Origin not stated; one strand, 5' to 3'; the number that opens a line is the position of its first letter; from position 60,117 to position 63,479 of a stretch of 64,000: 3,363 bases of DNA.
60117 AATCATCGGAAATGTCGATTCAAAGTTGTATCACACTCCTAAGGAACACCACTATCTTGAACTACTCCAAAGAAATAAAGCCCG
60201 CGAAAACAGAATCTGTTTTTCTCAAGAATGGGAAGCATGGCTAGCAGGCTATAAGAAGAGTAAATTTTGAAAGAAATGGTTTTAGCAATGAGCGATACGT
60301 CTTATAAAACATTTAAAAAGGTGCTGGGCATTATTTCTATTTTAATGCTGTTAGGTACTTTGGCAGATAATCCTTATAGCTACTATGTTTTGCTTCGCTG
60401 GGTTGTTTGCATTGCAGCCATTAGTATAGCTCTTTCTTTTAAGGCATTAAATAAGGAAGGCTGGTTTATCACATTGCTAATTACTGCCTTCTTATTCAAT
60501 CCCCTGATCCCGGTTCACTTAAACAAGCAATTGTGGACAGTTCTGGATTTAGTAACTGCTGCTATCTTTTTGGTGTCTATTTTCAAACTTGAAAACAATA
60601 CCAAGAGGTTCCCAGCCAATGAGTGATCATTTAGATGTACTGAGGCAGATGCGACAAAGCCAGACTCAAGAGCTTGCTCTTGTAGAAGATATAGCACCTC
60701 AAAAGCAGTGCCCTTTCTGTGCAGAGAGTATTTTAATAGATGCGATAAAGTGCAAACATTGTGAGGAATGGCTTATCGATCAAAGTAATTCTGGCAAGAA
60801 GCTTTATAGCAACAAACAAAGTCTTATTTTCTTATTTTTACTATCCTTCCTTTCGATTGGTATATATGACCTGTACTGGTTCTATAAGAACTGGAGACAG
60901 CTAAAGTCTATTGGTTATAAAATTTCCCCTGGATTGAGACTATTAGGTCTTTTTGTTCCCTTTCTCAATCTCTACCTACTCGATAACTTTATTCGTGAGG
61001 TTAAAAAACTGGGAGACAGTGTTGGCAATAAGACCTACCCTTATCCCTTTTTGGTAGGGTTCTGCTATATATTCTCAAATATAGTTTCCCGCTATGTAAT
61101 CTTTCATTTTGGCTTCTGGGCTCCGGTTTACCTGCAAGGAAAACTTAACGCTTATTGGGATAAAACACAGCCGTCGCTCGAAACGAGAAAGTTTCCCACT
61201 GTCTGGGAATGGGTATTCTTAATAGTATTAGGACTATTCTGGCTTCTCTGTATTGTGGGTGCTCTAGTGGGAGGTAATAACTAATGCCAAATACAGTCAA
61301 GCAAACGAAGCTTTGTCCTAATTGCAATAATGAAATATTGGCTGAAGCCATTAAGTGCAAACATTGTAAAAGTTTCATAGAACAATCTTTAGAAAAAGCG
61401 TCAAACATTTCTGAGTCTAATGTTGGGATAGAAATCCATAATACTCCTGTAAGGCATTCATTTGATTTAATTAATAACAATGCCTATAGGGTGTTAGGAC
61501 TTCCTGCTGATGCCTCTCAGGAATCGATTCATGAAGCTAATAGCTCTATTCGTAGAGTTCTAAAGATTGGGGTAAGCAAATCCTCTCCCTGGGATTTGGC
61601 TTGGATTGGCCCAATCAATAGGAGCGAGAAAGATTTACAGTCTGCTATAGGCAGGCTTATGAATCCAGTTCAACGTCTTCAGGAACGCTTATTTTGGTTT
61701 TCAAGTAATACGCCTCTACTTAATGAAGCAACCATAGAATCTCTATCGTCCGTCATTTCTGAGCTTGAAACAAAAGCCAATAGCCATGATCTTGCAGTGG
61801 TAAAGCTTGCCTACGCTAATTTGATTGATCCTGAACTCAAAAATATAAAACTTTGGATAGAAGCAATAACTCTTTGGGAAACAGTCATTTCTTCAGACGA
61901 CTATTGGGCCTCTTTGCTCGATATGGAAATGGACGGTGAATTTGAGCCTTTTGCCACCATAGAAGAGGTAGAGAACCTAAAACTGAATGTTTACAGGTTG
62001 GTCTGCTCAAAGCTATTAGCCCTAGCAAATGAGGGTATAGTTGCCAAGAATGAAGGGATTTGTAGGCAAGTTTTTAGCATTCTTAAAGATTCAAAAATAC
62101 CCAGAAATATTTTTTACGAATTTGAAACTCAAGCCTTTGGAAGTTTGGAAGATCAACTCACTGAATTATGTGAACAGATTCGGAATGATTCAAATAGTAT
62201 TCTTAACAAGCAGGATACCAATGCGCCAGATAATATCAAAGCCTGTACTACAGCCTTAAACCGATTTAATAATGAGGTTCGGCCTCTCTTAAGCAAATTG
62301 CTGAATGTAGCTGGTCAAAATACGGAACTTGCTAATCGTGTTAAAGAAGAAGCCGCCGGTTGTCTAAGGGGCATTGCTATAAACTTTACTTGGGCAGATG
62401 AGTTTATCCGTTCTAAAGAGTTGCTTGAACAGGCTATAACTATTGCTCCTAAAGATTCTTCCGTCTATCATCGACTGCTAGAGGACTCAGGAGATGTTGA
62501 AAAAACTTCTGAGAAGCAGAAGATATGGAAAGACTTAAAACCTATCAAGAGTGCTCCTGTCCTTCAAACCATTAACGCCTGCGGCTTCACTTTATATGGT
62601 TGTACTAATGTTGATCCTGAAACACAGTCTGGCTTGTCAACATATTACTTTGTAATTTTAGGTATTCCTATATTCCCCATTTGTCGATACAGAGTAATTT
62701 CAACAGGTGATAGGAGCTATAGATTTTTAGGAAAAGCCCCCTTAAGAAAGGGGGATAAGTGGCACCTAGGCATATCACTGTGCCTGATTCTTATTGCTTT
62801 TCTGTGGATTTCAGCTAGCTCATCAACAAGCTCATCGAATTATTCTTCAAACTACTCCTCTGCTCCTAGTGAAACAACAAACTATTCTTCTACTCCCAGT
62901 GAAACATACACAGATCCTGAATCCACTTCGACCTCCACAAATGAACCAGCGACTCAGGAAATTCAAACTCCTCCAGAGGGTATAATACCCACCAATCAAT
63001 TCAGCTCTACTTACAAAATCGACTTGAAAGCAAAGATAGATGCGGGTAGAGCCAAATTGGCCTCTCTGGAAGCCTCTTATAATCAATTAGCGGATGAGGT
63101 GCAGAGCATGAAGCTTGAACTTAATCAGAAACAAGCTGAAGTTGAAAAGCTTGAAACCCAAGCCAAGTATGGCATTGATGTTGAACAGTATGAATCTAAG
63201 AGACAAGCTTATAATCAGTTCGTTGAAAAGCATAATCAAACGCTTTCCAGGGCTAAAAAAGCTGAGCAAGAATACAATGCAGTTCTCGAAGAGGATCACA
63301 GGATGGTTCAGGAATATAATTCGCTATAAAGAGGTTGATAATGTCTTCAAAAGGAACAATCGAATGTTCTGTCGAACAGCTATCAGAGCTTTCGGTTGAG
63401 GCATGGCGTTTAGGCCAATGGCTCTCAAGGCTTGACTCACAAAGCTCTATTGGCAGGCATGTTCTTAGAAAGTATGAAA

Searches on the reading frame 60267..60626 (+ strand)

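Call 8: search_protein_families(library=pfam, proteins=[window:60267-60626:+])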
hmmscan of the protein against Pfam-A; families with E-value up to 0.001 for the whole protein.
window:60267-60626:+ (119 aa): 1 family
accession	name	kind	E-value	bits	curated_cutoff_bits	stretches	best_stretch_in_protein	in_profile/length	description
PF20619.3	DUF6804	-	3.1e-23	82.2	27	1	18-106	3-91/91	Family of unknown function (DUF6804)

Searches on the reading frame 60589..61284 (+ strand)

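Call 8: search_protein_families(library=pfam, proteins=[window:60589-61284:+])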
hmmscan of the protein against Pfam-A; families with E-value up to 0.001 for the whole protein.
window:60589-61284:+ (231 aa): 1 family
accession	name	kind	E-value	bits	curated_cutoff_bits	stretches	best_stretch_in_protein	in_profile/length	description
PF14018.11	DUF4234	-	5.6e-05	23.6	25.3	1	78-173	2-63/70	Domain of unknown function (DUF4234)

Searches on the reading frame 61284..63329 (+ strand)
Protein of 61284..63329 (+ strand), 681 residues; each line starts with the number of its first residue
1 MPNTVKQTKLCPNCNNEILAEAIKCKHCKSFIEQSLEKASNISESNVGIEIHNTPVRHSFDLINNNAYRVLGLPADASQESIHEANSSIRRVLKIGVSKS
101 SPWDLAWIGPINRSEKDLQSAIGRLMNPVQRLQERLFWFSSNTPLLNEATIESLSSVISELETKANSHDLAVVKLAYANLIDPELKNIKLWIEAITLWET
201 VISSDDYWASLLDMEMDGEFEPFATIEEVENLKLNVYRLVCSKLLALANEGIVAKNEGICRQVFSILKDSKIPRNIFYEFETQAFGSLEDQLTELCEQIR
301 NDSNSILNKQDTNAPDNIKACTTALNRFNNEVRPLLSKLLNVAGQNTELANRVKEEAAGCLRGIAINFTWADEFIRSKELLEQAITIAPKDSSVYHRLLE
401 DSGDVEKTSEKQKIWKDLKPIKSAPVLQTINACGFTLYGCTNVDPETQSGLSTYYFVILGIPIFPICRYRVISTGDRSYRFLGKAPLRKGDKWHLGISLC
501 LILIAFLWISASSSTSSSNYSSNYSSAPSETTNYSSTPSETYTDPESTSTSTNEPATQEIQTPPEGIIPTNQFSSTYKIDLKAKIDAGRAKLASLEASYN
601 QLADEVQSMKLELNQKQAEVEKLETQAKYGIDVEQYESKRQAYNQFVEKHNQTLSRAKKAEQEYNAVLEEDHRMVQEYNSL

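Call 8: search_protein_families(library=pfam, proteins=[window:61284-63329:+])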
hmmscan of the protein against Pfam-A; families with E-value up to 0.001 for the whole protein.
window:61284-63329:+ (681 aa): 0 families

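Call 9: find_encoding_contigs(protein=window:61284-63329:+, flank=10000, max_places=6)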
Protein window:61284-63329:+ (681 aa): no gene with exactly this product is on record in the collection.
